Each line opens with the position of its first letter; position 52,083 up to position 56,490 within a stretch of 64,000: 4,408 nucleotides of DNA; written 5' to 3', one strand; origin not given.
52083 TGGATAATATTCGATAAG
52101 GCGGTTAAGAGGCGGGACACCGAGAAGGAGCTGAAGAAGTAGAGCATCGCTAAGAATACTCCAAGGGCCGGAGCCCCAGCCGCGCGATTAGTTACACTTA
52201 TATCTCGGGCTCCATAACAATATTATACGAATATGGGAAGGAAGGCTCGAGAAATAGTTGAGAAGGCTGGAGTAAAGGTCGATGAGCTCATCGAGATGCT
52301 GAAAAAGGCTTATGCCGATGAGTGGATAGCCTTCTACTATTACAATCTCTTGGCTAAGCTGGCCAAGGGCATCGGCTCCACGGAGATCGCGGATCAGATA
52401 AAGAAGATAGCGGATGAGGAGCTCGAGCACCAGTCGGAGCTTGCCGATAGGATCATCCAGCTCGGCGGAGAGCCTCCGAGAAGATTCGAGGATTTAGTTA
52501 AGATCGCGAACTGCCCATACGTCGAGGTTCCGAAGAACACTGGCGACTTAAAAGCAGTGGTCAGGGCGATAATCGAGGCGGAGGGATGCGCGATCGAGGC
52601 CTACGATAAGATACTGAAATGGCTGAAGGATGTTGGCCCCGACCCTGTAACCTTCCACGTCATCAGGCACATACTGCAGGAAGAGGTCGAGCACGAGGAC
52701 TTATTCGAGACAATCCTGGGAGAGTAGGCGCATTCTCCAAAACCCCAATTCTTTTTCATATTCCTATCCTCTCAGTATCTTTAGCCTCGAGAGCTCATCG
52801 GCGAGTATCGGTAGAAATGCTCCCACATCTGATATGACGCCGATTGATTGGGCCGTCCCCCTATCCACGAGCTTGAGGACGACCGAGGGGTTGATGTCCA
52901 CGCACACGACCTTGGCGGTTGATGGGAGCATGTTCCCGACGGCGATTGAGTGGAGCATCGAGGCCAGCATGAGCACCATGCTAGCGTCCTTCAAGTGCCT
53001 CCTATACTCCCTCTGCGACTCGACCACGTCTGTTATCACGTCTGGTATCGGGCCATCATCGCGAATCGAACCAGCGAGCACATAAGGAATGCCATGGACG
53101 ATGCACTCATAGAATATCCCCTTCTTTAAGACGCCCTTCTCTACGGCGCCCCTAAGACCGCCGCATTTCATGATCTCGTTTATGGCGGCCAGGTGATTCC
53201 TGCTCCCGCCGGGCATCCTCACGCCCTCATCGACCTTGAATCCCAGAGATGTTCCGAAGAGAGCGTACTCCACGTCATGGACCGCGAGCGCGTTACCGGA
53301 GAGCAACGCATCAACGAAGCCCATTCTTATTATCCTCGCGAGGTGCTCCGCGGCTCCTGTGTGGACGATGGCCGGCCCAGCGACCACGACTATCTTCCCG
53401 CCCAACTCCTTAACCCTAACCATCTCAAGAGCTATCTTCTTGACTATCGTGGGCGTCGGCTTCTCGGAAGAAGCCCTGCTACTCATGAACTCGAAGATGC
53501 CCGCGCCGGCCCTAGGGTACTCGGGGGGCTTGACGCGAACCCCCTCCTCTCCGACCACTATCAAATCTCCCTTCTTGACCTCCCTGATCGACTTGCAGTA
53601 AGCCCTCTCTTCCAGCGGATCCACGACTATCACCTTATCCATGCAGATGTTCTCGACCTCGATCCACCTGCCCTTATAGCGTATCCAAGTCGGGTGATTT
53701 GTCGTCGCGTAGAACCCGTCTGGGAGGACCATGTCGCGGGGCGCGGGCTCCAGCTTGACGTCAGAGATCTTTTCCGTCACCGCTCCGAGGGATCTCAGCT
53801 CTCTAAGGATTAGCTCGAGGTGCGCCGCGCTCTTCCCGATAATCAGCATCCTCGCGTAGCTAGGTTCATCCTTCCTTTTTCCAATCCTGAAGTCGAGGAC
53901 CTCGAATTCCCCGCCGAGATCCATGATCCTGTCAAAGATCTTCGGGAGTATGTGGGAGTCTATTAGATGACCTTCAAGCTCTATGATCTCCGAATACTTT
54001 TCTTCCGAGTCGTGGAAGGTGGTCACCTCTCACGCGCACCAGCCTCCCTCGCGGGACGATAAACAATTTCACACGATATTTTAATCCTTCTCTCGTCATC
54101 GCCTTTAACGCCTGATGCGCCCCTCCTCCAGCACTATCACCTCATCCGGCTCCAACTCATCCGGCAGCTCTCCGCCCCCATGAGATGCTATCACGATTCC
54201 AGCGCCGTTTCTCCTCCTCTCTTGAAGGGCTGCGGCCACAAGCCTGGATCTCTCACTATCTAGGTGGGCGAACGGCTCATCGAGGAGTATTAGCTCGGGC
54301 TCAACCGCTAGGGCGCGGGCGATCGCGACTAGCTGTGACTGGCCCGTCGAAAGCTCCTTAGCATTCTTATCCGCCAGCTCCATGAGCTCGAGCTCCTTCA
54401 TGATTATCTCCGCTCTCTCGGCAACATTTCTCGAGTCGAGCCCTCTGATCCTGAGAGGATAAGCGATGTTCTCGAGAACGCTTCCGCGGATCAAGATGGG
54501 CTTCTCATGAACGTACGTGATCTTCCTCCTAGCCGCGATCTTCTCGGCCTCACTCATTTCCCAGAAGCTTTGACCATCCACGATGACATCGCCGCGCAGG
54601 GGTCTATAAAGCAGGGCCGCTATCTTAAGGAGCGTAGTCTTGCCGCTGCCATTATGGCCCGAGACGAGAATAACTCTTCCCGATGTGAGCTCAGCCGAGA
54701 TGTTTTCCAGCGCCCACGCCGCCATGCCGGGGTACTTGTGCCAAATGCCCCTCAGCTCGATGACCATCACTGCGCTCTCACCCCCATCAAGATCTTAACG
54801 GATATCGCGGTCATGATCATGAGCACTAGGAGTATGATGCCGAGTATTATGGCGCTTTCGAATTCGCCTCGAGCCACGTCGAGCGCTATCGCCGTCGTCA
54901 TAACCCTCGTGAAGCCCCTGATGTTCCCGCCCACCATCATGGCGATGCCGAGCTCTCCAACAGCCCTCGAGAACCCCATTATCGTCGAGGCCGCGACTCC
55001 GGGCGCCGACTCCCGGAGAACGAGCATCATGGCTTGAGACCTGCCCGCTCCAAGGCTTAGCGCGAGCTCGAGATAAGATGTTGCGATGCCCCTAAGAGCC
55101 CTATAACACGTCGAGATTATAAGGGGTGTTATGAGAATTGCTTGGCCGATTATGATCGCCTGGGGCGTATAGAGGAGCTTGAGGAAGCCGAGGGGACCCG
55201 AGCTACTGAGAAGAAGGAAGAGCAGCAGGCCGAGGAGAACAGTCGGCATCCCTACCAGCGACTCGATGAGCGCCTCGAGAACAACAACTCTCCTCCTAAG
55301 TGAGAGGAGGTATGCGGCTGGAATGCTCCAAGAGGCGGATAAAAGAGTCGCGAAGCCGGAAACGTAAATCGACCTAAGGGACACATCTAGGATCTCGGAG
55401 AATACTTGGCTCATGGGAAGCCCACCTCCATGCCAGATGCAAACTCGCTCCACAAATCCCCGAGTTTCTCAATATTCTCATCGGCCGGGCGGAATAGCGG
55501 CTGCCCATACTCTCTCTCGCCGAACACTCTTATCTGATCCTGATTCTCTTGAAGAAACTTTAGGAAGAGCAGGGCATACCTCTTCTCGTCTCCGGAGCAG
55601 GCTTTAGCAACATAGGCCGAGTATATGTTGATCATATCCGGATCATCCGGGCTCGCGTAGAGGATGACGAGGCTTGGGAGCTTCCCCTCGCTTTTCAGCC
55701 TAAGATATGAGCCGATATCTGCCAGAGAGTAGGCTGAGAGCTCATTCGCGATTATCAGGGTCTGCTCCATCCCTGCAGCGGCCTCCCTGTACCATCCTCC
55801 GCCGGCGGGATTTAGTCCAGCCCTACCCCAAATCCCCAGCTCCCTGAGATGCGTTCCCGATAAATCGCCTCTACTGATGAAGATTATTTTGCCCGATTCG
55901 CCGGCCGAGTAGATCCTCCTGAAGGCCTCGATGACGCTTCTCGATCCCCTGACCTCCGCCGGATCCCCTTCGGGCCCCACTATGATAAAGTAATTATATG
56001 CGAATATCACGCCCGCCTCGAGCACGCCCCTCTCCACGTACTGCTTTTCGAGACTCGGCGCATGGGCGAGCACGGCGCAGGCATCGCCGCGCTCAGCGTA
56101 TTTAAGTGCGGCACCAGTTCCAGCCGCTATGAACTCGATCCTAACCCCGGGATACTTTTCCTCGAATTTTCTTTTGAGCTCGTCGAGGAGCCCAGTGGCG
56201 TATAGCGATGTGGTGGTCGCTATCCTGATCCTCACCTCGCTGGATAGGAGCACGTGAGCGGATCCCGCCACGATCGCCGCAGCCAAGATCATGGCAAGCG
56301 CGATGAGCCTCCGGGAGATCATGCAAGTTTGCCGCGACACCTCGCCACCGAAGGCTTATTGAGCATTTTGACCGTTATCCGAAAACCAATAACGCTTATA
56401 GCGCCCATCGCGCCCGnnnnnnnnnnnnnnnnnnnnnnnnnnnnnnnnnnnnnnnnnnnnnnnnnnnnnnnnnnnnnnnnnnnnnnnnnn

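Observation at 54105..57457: Tungstate/molybdate ABC importer with a divergent ModE-like regulator and a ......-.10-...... operator candidate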

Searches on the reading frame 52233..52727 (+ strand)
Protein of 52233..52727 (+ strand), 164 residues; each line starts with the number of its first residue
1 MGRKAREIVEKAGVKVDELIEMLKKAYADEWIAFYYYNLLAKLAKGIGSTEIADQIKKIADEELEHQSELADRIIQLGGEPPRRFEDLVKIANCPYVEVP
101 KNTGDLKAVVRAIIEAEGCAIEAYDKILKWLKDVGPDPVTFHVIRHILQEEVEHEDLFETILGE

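Call 3: search_protein_families(library=pfam, proteins=[window:52233-52727:+], max_evalue=0.01)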
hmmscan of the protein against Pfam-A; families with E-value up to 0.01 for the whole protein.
window:52233-52727:+ (164 aa): 6 families
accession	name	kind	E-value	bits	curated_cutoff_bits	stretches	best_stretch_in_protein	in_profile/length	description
PF00210.30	Ferritin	-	3.9e-24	85.6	24.5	1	20-163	1-137/142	Ferritin-like domain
PF02915.23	Rubrerythrin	-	1.7e-10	41.8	22.8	1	21-160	1-135/137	Rubrerythrin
PF09537.16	DUF2383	-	0.00014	22.4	30.8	1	42-129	22-110/111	Domain of unknown function (DUF2383)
PF03232.19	COQ7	-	0.00017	21.7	23.5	0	28-71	12-53/169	Ubiquinone biosynthesis protein COQ7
PF05974.18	DUF892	-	0.0013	19.3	23.7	0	20-158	7-146/159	Domain of unknown function (DUF892)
PF13668.12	Ferritin_2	-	0.0091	16.6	24.7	0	22-162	5-136/138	Ferritin-like domain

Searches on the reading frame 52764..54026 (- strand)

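Call 3: search_protein_families(library=pfam, proteins=[window:52764-54026:-], max_evalue=0.01)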
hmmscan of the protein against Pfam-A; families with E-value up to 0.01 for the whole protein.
window:52764-54026:- (420 aa): 3 families
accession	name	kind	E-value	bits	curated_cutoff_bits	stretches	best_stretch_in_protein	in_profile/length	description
PF21570.3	ArgZ-like_C_2nd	-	4.2e-99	330.9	27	1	196-408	1-213/213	Arginine dihydrolase ArgZ-like, C-terminal, Rossmann fold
PF04455.17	Saccharop_dh_N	-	7.2e-36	123.1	23.5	1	13-111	2-100/100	LOR/SDH bifunctional enzyme conserved region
PF21571.2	ArgZ-like_C_1st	-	1.4e-31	108.7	27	1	112-195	1-84/84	Arginine dihydrolase ArgZ-like, C-terminal, first region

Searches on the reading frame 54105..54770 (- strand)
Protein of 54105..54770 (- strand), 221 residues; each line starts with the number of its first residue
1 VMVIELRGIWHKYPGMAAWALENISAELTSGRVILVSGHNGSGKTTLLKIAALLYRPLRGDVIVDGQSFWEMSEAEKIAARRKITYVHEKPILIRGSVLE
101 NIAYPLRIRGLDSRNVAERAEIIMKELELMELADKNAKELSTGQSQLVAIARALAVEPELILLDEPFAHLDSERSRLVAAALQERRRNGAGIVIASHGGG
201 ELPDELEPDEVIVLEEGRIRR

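Call 3: search_protein_families(library=pfam, proteins=[window:54105-54770:-], max_evalue=0.01)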
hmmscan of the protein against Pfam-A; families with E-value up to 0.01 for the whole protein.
window:54105-54770:- (221 aa): 15 families
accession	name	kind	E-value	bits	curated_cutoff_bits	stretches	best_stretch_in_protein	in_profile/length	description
PF00005.33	ABC_tran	-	4.1e-29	102.4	25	1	21-168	1-137/137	ABC transporter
PF13304.12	AAA_21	-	4.3e-10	40.6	27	1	137-197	235-298/304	AAA domain, putative AbiEii toxin, Type IV TA system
PF02463.25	SMC_N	-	1.7e-08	34.6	40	1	30-195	23-196/220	RecF/RecN/SMC N terminal domain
PF13238.12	AAA_18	-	0.00018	22.4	29.4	0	34-83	1-55/128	AAA domain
PF25199.1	nSTAND_NTPase5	-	0.0006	20.1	34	1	29-55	39-65/145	Novel STAND NTPase 5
PF20720.3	nSTAND3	-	0.00062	19.9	27.2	1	22-63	8-49/155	Novel STAND NTPase 3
PF13191.12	AAA_16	-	0.00093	20.2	32.6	1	30-86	23-66/167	AAA ATPase domain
PF13555.12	AAA_29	-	0.0012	19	27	1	29-54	20-46/61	P-loop containing region of AAA domain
PF13558.12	SbcC_Walker_B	-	0.0028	18.3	27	0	155-183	61-89/90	SbcC/RAD50-like, Walker B motif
PF13604.12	AAA_30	-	0.0032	17.7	27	1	27-63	13-50/191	AAA domain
PF13476.12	AAA_23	-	0.0037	18.4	27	1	30-49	18-37/201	AAA domain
PF13175.12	AAA_15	-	0.0076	16.3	32.1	1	21-73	14-68/374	AAA ATPase domain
PF06414.18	Zeta_toxin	-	0.0092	15.9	22.3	0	32-72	17-57/199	Zeta toxin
PF00437.27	T2SSE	-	0.0092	15.1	24.9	0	28-51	138-162/370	Type II/IV secretion system protein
PF00004.35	AAA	-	0.0098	16.8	21.2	0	34-54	1-21/131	ATPase family associated with various cellular activities (AAA)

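Call 5: search_protein_families(library=ncbifam, proteins=[window:54105-54770:-], max_evalue=0.001)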
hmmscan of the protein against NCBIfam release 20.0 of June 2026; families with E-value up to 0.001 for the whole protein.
window:54105-54770:- (221 aa): 188 families (the best 25 are shown)
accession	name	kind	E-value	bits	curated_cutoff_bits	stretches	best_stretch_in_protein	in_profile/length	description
TIGR02673.1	FtsE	equivalog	4e-41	141.1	264.85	1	3-216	1-212/214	cell division ATP-binding protein FtsE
TIGR04520.1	ECF_ATPase_1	equivalog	4.6e-37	127.9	315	1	4-219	1-214/269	energy-coupling factor transporter ATPase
TIGR02857.1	CydD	equivalog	9.3e-37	127.2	435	1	3-197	321-515/529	thiol reductant ABC exporter subunit CydD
TIGR03375.1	type_I_sec_LssB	subfamily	8e-34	117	693.1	1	4-219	466-679/696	type I secretion system permease/ATPase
TIGR04521.1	ECF_ATPase_2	equivalog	1.5e-33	116.1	330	1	9-219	9-223/279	energy-coupling factor transporter ATPase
TIGR02211.1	LolD_lipo_ex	equivalog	1.9e-33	115.9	307.75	1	20-205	20-207/221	lipoprotein-releasing ABC transporter ATP-binding protein LolD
NF040933.2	ABC_arch_GlcV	equivalog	2.5e-33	115.4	450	1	16-197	17-200/357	glucose ABC transporter ATP-binding protein GlcV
NF038007.1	ABC_ATP_DarD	equivalog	1.2e-32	113.2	375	1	19-198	19-200/218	darobactin export ABC transporter ATP-binding protein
TIGR01166.1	cbiO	subfamily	3.1e-32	111.6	211.8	1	20-197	7-185/190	cobalt ABC transporter, ATP-binding protein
TIGR01186.1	proV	subfamily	4.4e-32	111.6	326.6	1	20-197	8-188/363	betaine/proline/choline family ABC transporter ATP-binding protein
NF040840.2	tungstate_WtpC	equivalog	7.3e-32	111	440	1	19-218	14-208/347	tungstate ABC transporter ATP-binding protein WtpC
TIGR02203.1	MsbA_lipidA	equivalog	7.5e-32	110.5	602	1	4-219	332-546/572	lipid A export permease/ATP-binding protein MsbA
TIGR00968.1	3a0106s01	subfamily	2.3e-31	109.1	342.75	1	19-220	14-210/237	sulfate ABC transporter ATP-binding protein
TIGR02982.1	heterocyst_DevA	subfamily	2.8e-31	108.8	295.8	1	4-199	2-202/220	ABC exporter ATP-binding subunit, DevA family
TIGR03608.1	L_ocin_972_ABC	subfamily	6.5e-31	107.4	254.85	1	20-197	13-192/206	putative bacteriocin export ABC transporter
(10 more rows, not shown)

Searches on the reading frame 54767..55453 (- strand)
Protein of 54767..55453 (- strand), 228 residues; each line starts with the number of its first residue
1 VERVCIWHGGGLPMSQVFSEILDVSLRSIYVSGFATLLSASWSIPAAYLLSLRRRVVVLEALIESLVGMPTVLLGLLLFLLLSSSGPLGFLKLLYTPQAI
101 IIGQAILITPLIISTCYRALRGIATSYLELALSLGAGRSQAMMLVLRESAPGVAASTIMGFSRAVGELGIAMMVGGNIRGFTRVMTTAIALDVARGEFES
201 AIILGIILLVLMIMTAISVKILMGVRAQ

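Call 3: search_protein_families(library=pfam, proteins=[window:54767-55453:-], max_evalue=0.01)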
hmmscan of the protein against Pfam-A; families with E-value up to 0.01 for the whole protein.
window:54767-55453:- (228 aa): 1 family
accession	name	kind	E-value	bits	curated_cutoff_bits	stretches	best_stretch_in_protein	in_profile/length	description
PF00528.27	BPD_transp_1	-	9.2e-13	48.8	26.4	1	46-222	8-178/184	Binding-protein-dependent transport system inner membrane component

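Call 5: search_protein_families(library=ncbifam, proteins=[window:54767-55453:-], max_evalue=0.001)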
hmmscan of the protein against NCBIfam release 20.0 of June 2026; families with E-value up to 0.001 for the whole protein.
window:54767-55453:- (228 aa): 16 families
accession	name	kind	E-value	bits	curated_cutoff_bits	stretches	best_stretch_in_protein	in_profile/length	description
NF038017.1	ABC_perm1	subfamily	5.3e-54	183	100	1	28-209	1-184/184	ABC transporter permease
NF041773.1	tung_perm_TupB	equivalog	7.2e-30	104.5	320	1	28-220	29-223/230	tungstate ABC transporter permease TupB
TIGR02141.1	modB_ABC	equivalog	5.6e-25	88.2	182.6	1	28-221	3-204/208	molybdate ABC transporter permease subunit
TIGR01581.1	Mo_ABC_porter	hypoth_equivalog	1.4e-21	77.1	210.3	1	28-213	26-220/225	ABC transporter permease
TIGR00969.1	3a0106s02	subfamily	1.6e-14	54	240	1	57-222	97-269/272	sulfate ABC transporter permease subunit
TIGR02138.1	phosphate_pstC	equivalog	3.1e-14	52.7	196.45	1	21-223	62-292/296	phosphate ABC transporter permease subunit PstC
NF006939.0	PRK09421.1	equivalog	5.8e-13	48.8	262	1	23-218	10-215/230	molybdate ABC transporter permease subunit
NF008208.0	PRK10971.1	equivalog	4.6e-12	46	415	1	33-222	68-266/277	sulfate/thiosulfate ABC transporter permease CysT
TIGR02139.1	permease_CysT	equivalog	2.4e-11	43.7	246.1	1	58-222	87-258/265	sulfate ABC transporter permease subunit CysT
TIGR00974.1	3a0107s02c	equivalog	6.2e-10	38.7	193.45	1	58-183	93-217/272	phosphate ABC transporter permease PstA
NF043074.1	MMSYN1_0196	equivalog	1.2e-08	34.6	350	1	20-221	62-266/277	spermidine/putrescine ABC transporter permease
TIGR02140.1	permease_CysW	equivalog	2.8e-08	33.6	329.1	1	57-222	83-255/261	sulfate ABC transporter permease subunit CysW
NF011624.0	PRK15050.1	equivalog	4.4e-08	32.6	247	1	75-177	142-242/297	2-aminoethylphosphonate ABC transporter permease subunit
NF007044.0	PRK09497.1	equivalog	5.6e-07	29.3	348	1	90-214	143-269/285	spermidine/putrescine ABC transporter permease PotB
TIGR03226.1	PhnU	equivalog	5.7e-06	26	283.45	1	71-211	141-292/311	2-aminoethylphosphonate ABC transporter permease subunit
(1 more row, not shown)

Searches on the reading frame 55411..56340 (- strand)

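Call 3: search_protein_families(library=pfam, proteins=[window:55411-56340:-], max_evalue=0.01)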
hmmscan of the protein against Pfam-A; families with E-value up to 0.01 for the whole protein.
window:55411-56340:- (309 aa): 3 families
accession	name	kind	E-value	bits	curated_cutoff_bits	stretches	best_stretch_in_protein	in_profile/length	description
PF12849.12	PBP_like_2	-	5e-27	95.8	27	1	38-264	12-264/267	PBP superfamily domain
PF13531.11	SBP_bac_11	-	1.6e-08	35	25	1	41-265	4-214/227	Bacterial extracellular solute-binding protein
PF01547.30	SBP_bac_1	-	0.00012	22.6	26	1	55-188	13-181/307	Bacterial extracellular solute-binding protein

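Call 5: search_protein_families(library=ncbifam, proteins=[window:55411-56340:-], max_evalue=0.001)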
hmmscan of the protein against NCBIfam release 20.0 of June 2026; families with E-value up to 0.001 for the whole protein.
window:55411-56340:- (309 aa): 2 families
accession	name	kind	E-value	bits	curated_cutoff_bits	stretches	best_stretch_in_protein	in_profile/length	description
NF041772.1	tung_bind_TupA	equivalog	6.3e-38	130.7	400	1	28-285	7-260/266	tungstate ABC transporter substrate-binding protein TupA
NF003196.0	PRK04168.1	equivalog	0.00012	21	355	0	8-94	4-89/338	tungstate ABC transporter substrate-binding protein WtpA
